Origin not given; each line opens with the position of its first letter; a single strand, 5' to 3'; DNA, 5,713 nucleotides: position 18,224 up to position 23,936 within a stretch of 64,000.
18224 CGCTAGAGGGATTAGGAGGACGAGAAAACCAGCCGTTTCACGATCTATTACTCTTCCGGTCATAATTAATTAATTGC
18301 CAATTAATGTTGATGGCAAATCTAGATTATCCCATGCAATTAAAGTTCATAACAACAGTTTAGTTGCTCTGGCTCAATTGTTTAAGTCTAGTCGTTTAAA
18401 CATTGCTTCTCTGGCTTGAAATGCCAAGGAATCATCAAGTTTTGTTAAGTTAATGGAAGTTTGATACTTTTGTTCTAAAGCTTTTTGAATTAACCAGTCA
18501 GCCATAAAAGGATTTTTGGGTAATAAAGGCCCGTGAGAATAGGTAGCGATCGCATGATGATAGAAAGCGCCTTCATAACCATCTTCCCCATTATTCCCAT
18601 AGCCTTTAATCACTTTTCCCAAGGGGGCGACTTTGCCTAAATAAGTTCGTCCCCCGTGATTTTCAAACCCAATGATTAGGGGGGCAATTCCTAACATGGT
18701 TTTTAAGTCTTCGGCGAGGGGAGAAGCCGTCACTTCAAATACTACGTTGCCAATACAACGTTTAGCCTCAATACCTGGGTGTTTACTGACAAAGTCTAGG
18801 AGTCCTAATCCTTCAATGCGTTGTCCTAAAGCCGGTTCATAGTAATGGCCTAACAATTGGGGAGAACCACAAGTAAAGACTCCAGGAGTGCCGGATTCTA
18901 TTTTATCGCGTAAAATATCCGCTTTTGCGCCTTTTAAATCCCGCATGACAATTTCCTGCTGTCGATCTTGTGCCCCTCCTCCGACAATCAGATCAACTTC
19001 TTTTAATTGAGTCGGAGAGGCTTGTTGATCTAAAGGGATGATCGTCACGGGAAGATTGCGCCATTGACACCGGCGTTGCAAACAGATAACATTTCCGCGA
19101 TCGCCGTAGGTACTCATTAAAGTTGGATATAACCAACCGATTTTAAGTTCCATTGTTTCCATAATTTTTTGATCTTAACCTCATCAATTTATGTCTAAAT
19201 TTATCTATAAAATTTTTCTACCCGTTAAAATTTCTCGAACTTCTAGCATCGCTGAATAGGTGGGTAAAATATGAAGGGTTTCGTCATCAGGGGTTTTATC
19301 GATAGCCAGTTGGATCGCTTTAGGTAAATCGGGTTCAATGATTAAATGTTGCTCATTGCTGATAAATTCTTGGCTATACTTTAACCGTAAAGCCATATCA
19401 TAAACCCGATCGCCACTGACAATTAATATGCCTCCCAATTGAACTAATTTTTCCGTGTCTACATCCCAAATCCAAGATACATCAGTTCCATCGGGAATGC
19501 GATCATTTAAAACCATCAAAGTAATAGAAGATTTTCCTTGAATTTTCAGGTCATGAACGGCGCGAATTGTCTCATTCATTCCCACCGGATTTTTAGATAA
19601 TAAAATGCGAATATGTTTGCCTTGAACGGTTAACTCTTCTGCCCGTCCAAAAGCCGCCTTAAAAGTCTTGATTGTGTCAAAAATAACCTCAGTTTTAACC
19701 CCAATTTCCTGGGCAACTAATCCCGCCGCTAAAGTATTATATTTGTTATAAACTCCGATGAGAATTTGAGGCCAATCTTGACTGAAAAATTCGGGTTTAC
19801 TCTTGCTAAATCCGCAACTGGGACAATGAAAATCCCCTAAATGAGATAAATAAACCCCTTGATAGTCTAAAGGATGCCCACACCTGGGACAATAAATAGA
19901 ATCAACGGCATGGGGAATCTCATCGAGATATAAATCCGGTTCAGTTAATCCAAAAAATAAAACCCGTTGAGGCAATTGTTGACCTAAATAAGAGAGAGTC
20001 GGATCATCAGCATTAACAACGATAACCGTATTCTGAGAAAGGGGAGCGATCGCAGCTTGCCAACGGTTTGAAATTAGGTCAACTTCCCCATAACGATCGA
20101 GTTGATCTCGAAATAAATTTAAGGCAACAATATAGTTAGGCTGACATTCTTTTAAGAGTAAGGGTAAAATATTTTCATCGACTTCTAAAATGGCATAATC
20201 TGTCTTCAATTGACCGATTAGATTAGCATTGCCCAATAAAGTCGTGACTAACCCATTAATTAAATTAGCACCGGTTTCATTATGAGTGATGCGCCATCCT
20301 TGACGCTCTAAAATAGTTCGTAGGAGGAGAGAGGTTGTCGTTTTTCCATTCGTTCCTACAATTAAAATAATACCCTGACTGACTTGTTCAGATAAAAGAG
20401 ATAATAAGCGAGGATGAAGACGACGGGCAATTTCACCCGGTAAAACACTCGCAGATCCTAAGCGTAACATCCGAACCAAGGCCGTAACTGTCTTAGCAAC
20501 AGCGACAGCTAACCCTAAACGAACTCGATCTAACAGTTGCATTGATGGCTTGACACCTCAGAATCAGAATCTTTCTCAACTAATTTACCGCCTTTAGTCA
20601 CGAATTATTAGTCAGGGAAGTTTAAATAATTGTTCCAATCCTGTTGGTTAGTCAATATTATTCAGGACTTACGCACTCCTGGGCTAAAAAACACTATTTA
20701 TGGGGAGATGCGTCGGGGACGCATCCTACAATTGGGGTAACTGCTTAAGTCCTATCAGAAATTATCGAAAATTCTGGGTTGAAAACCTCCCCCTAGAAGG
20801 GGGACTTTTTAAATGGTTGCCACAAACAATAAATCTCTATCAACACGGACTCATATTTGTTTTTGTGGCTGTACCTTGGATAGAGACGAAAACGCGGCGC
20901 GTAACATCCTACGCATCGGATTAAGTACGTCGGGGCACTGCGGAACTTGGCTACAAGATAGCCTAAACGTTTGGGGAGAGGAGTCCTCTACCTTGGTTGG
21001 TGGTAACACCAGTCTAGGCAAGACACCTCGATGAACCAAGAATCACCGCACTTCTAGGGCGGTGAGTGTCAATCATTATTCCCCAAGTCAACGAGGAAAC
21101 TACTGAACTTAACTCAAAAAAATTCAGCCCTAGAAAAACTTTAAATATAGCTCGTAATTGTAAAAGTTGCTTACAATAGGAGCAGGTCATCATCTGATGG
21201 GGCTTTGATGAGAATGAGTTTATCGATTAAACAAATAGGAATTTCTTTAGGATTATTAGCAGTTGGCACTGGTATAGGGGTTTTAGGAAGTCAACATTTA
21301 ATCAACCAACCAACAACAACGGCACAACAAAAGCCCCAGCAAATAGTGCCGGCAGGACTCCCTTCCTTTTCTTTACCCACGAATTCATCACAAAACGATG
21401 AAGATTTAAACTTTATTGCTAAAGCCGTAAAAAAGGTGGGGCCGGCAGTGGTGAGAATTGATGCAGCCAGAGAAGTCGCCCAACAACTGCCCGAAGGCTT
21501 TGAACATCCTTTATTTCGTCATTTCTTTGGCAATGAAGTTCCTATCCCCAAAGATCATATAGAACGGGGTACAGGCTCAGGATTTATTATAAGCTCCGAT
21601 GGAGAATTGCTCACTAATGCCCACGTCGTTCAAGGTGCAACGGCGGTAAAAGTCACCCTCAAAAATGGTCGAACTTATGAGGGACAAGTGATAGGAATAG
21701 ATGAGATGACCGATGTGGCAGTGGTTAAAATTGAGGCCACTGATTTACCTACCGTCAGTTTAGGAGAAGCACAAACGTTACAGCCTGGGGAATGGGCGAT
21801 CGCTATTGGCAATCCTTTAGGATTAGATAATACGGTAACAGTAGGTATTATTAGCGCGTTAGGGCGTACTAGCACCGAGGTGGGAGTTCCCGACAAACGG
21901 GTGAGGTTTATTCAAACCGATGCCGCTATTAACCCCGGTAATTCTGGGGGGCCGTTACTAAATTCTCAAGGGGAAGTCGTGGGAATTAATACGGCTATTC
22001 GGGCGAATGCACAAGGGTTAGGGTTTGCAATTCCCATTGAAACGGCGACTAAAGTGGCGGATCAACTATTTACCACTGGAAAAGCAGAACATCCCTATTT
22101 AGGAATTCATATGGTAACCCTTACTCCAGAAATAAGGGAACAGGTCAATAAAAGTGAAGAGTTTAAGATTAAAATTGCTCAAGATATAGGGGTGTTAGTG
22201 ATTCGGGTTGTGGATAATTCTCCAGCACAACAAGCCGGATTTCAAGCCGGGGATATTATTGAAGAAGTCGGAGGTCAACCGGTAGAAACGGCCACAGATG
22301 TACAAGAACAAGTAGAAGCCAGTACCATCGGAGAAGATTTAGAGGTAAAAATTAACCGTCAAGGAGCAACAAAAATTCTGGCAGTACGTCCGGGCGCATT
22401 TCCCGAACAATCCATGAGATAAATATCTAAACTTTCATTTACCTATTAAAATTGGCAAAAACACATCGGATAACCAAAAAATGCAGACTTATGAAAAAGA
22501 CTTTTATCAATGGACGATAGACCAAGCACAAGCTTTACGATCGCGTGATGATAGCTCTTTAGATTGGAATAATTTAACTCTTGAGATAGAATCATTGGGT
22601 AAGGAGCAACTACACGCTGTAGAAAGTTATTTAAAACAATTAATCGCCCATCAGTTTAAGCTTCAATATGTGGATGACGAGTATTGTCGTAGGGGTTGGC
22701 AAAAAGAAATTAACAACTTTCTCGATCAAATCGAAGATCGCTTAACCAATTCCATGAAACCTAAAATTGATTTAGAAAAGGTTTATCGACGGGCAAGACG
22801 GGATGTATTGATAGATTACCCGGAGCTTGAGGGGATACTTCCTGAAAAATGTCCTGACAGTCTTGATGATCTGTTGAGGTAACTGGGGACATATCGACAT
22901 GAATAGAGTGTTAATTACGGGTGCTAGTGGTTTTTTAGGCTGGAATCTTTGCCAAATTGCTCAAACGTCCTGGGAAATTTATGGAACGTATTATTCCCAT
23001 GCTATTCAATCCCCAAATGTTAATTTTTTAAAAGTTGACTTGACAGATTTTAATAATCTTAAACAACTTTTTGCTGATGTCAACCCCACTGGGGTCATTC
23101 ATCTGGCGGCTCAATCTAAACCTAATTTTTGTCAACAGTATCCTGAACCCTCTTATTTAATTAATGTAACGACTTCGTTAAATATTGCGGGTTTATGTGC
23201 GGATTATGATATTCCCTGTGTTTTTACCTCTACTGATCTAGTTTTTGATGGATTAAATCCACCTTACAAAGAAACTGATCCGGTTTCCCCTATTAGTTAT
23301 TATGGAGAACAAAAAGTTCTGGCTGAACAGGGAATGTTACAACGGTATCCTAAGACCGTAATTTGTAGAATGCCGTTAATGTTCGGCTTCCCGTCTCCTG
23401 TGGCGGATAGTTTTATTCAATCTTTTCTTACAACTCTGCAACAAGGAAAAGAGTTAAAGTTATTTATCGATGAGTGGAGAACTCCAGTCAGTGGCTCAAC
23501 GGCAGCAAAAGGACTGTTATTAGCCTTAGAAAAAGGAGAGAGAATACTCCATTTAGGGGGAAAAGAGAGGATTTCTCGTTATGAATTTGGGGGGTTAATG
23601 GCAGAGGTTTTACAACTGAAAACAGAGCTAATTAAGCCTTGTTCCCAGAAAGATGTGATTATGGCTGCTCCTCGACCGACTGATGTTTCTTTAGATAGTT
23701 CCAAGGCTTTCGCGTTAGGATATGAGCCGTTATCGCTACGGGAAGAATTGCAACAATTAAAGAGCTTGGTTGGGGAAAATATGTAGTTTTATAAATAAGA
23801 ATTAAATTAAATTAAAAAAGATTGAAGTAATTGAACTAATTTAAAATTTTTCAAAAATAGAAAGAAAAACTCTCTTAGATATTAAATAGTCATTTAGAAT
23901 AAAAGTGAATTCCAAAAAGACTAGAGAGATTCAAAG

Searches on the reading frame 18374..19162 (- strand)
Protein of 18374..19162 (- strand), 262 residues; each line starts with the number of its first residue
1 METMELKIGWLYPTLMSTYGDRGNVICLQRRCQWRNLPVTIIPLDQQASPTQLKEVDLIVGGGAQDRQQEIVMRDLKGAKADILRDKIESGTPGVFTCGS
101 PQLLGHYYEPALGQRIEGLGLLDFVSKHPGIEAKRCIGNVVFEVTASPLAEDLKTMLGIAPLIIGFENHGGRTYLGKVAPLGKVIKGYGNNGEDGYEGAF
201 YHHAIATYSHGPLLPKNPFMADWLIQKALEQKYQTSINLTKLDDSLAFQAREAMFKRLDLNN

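Call 37: search_protein_families(library=pfam, proteins=[window:18374-19162:-], max_evalue=0.00001)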
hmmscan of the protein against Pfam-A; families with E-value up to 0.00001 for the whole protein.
window:18374-19162:- (262 aa): 1 family
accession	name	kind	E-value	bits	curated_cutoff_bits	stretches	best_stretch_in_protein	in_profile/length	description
PF07685.20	GATase_3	-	3.3e-26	92.5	27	1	7-217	1-195/196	CobB/CobQ-like glutamine amidotransferase domain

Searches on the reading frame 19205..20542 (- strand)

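Call 37: search_protein_families(library=pfam, proteins=[window:19205-20542:-], max_evalue=0.00001)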
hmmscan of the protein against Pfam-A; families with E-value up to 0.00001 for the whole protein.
window:19205-20542:- (445 aa): 2 families
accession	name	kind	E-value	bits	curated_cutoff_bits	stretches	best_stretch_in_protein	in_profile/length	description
PF08353.15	MurT_C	-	1.5e-31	109.1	25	1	315-432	1-110/110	MurT ligase C-terminal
PF08245.18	Mur_ligase_M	-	2.6e-14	54.1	24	1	62-203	2-151/200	Mur ligase middle domain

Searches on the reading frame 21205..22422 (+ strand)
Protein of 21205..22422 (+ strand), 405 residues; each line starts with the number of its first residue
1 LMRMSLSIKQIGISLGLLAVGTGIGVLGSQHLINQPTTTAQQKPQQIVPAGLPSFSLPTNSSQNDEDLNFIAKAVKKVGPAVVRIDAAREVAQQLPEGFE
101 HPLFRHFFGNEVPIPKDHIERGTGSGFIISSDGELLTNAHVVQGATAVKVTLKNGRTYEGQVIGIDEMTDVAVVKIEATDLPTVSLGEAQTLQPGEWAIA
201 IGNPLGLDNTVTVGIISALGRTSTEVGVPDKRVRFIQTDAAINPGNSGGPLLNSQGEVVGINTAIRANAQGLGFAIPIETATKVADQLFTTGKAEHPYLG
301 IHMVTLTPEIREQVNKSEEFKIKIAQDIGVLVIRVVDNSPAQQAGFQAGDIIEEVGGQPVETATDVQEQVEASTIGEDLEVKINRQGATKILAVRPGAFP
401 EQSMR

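Call 4: search_protein_families(library=pfam, proteins=[window:21205-22422:+])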
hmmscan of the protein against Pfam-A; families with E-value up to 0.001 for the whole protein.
window:21205-22422:+ (405 aa): 6 families
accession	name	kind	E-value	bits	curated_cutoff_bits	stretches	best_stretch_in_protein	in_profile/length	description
PF13365.12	Trypsin_2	-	2.7e-36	125.9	27.6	1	124-261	1-144/144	Trypsin-like peptidase domain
PF00089.32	Trypsin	-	8.6e-20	71.9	20.6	1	124-283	27-218/220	Trypsin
PF13180.12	PDZ_2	-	3.7e-15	56.4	27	1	297-394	1-78/80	PDZ domain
PF17820.7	PDZ_6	-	1.5e-11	44.3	27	1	332-385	2-54/54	PDZ domain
PF00595.29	PDZ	-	1.1e-07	32.6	23.2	1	320-383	14-80/81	PDZ domain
PF10459.15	Peptidase_S46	-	1.3e-05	24.6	22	0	233-262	622-650/698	Peptidase S46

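Call 62: search_protein_families(library=ncbifam, proteins=[window:21205-22422:+], max_evalue=0.00001)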
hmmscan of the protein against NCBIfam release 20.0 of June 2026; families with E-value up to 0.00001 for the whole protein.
window:21205-22422:+ (405 aa): 16 families
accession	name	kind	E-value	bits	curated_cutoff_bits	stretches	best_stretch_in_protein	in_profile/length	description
NF041521.1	HhoA_HhoB_HtrA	equivalog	2.1e-157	523.7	450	1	69-400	1-335/335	HhoA/HhoB/HtrA family serine endopeptidase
TIGR02037.1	degP_htrA_DO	subfamily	2.3e-104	349.8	416.2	1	71-395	3-326/434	Do family serine endopeptidase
NF047968.1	SerProtHtrA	equivalog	6e-74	249.5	470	1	120-394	85-355/357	serine protease HtrA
NF007526.1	PRK10139.1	equivalog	1.7e-65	221.5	756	1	57-390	29-353/456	serine endoprotease DegQ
TIGR02038.1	protease_degS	equivalog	1e-62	212.4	422.95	1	61-394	38-344/351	outer membrane-stress sensor serine endopeptidase DegS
NF008147.1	PRK10898.1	equivalog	1.1e-62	212.2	408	1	121-392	77-343/352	outer membrane-stress sensor serine endopeptidase DegS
NF008189.1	PRK10942.1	equivalog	1.7e-59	201.6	720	1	122-392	113-377/477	serine endoprotease DegP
NF053637.1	SerProtHtrAspr2045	equivalog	6.5e-55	186.7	650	1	15-393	15-383/394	serine protease HtrA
NF040960.1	MamE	equivalog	1.4e-50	172.6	800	2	72-285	74-290/659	magnetosome formation protease MamE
NF050055.1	SerProtHtrAMycob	equivalog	4e-46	158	800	1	122-397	227-499/502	serine protease HtrA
NF033740.0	MarP_fam_protase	equivalog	6.3e-28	97.9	250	1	122-287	211-376/390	MarP family serine protease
NF040961.1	MamO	equivalog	1.8e-18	66.2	800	1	122-279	98-258/648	magnetosome protein MamO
NF041199.1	trx7_PDZ_seleno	equivalog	9.3e-10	38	300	1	322-392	197-268/390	Trx7/PDZ domain-containing (seleno)protein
TIGR00054.1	TIGR00054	equivalog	8.9e-09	34.7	147.55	1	321-389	195-262/421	RIP metalloprotease RseP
TIGR02860.1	spore_IV_B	equivalog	2.4e-08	33.4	305.25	1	338-389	123-173/402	SpoIVB peptidase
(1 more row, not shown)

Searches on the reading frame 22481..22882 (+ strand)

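Call 4: search_protein_families(library=pfam, proteins=[window:22481-22882:+])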
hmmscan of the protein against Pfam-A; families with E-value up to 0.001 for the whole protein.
window:22481-22882:+ (133 aa): 1 family
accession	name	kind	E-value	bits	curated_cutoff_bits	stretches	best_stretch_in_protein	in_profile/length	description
PF01724.21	DUF29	-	3.2e-35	121.8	22.5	1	4-132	2-133/138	Domain of unknown function DUF29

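Call 15: search_protein_families(library=padloc, proteins=[window:22481-22882:+], max_evalue=0.01)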
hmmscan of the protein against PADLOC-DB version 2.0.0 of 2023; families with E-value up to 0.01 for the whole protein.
window:22481-22882:+ (133 aa): 0 families

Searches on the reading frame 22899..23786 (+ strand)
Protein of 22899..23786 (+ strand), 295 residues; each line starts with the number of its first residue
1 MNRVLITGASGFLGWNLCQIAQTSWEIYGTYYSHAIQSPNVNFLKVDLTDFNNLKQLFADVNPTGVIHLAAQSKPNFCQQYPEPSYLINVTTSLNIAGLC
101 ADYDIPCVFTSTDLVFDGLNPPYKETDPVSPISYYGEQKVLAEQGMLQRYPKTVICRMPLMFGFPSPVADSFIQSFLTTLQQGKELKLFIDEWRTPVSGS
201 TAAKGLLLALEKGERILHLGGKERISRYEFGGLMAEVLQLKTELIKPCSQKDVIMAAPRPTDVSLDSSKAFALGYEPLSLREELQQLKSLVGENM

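Call 4: search_protein_families(library=pfam, proteins=[window:22899-23786:+])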
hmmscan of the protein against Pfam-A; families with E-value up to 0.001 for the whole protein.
window:22899-23786:+ (295 aa): 5 families
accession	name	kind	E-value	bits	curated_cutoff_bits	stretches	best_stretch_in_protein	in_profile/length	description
PF04321.23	RmlD_sub_bind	-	1.8e-50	172.1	27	1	3-286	2-280/287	RmlD substrate binding domain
PF01370.27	Epimerase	-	1.4e-26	93.8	20.9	1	4-215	1-230/240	NAD dependent epimerase/dehydratase family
PF16363.11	GDP_Man_Dehyd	-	2.8e-17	63.6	27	1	5-144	1-162/332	GDP-mannose 4,6 dehydratase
PF02719.21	Polysacc_synt_2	-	4.4e-06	26.5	20.2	1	41-144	52-147/293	Polysaccharide biosynthesis protein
PF01073.25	3Beta_HSD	-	0.00012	21.7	22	1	5-147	1-158/280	3-beta hydroxysteroid dehydrogenase/isomerase family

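Call 62: search_protein_families(library=ncbifam, proteins=[window:22899-23786:+], max_evalue=0.00001)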
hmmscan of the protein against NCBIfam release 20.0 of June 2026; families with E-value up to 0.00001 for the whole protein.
window:22899-23786:+ (295 aa): 9 families
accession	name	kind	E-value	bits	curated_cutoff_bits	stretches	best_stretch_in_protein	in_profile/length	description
TIGR01214.1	rmlD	equivalog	1.2e-48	165.7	224.05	1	3-285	1-279/285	dTDP-4-dehydrorhamnose reductase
TIGR01179.1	galE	equivalog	6.1e-15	54.9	262.3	1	3-149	1-158/332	UDP-glucose 4-epimerase GalE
NF007440.0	PRK09987.1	equivalog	1.3e-10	41.1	308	1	4-198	3-188/299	dTDP-4-dehydrorhamnose reductase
TIGR01181.1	dTDP_gluc_dehyt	equivalog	2.3e-09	36.8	365.1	1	3-153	1-168/321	dTDP-glucose 4,6-dehydratase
NF042423.1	oxyalk_red_Shew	equivalog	3.6e-09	36.1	580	1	2-157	9-170/331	2-alkyl-3-oxoalkanoate reductase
TIGR02622.1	CDP_4_6_dhtase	equivalog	2.2e-07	30.3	278.45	1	3-143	6-162/352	CDP-glucose 4,6-dehydratase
NF043036.1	ErythonDh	equivalog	2.3e-07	30.3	325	1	3-173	2-194/321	D-erythronate dehydrogenase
NF008872.0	PRK11908.1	equivalog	1.6e-06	27.4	294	1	1-116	1-122/349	bifunctional UDP-4-keto-pentose/UDP-xylose synthase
TIGR03466.1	HpnA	hypoth_equivalog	4.9e-06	25.7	367.65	0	3-148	2-154/327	hopanoid-associated sugar epimerase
